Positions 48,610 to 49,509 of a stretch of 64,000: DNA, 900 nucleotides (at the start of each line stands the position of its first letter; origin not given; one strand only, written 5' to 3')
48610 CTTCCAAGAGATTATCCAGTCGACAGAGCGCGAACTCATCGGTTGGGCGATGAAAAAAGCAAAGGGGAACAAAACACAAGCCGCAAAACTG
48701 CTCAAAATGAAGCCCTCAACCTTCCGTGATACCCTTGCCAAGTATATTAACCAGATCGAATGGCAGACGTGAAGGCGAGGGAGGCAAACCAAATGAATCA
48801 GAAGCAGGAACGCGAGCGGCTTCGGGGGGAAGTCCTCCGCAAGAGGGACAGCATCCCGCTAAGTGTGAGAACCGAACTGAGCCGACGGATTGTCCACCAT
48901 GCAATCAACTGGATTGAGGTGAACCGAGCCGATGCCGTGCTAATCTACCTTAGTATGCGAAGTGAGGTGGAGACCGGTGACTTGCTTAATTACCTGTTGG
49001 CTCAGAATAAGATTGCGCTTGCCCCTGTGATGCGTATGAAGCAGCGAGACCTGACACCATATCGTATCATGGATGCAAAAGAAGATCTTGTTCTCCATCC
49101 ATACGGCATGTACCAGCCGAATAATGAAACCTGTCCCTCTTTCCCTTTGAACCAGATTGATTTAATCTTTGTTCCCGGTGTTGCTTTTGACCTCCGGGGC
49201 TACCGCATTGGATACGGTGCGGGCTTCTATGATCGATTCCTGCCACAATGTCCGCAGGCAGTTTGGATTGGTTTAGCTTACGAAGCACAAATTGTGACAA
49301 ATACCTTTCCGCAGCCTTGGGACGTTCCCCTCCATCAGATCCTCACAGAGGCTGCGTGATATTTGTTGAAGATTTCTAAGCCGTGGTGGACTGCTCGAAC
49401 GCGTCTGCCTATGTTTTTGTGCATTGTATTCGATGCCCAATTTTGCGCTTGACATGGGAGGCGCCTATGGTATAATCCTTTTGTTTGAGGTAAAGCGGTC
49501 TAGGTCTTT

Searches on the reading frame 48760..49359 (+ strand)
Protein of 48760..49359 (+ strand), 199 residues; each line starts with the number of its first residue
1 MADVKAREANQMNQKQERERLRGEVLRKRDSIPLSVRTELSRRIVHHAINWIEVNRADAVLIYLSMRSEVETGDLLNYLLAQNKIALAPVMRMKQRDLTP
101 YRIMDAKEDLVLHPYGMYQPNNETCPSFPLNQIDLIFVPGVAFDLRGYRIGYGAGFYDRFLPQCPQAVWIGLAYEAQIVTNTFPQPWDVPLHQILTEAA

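Call 3: search_protein_families(library=pfam, proteins=[window:48760-49359:+], max_evalue=0.01)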
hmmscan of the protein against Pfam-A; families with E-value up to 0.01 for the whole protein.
window:48760-49359:+ (199 aa): 1 family
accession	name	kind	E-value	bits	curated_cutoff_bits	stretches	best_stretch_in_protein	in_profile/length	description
PF01812.26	5-FTHF_cyc-lig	-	1.4e-40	139.6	27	1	19-197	2-186/186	5-formyltetrahydrofolate cyclo-ligase family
